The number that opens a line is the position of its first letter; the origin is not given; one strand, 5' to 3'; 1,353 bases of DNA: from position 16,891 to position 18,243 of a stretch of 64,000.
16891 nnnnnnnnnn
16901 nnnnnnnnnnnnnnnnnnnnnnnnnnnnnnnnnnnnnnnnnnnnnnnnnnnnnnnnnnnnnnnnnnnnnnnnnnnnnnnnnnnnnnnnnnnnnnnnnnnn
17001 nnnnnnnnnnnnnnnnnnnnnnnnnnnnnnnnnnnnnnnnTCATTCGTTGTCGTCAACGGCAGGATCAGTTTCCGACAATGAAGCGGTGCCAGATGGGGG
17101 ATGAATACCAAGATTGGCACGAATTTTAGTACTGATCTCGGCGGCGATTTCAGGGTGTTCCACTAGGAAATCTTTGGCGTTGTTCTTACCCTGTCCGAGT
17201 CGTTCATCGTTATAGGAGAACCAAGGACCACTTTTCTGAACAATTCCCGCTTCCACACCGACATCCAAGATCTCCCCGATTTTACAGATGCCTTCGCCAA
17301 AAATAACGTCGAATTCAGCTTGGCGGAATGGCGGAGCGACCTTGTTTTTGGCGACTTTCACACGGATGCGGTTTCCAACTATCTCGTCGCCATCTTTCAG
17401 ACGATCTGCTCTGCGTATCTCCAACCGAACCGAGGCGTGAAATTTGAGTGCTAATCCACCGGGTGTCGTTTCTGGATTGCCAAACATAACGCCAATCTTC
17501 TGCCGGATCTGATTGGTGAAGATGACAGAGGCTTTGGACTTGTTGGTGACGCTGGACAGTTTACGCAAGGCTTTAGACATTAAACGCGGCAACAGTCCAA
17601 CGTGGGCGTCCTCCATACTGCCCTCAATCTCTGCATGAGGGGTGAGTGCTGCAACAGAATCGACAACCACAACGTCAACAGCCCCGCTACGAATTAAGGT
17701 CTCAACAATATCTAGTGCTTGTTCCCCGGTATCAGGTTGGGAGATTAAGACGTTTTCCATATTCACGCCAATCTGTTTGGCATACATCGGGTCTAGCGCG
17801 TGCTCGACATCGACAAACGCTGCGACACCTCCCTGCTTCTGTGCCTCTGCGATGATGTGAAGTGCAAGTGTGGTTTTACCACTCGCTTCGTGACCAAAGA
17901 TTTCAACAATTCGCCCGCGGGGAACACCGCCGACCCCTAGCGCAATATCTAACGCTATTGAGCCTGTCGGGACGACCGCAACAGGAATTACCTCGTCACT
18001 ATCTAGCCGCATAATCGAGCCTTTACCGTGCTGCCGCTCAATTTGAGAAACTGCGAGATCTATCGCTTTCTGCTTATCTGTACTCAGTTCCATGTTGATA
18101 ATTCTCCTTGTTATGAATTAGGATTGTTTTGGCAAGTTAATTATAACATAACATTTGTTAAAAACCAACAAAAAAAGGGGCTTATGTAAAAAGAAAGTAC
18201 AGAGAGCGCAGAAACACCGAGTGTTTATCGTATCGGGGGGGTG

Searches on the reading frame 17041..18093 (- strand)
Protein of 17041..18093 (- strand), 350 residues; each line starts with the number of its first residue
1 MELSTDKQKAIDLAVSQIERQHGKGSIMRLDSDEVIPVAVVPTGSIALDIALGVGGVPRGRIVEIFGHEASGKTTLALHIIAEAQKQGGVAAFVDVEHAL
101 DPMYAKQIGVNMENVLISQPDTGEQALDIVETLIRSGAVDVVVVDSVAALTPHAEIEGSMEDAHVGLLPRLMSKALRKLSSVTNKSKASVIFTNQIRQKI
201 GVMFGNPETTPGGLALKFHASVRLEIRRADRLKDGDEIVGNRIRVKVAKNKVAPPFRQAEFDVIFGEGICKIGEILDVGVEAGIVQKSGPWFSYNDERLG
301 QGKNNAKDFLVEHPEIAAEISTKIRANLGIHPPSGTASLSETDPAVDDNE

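Call 24: search_protein_families(library=pfam, proteins=[window:17041-18093:-], max_evalue=0.01)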
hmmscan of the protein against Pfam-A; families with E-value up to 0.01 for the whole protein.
window:17041-18093:- (350 aa): 8 families
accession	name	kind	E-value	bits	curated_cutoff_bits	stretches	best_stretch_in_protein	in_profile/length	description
PF00154.27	RecA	-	1.6e-129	431.4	27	1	9-269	1-261/262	recA bacterial DNA recombination protein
PF21096.2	RecA_C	-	1.4e-26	92.8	27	1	273-328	1-56/57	RecA C-terminal domain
PF08423.17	Rad51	-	7.9e-11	42.1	22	1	40-229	7-212/244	Rad51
PF06745.19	ATPase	-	4e-07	30.1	26.6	1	41-113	1-75/231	KaiC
PF13481.12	AAA_25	-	0.00026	21.1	27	0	57-85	30-58/195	AAA domain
PF00005.33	ABC_tran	-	0.00056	20.9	25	1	57-117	8-70/137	ABC transporter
PF13479.12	AAA_24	-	0.0018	18.6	27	1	63-152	5-78/195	AAA domain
PF13401.12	AAA_22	-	0.0047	17.7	27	1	61-192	6-120/130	AAA domain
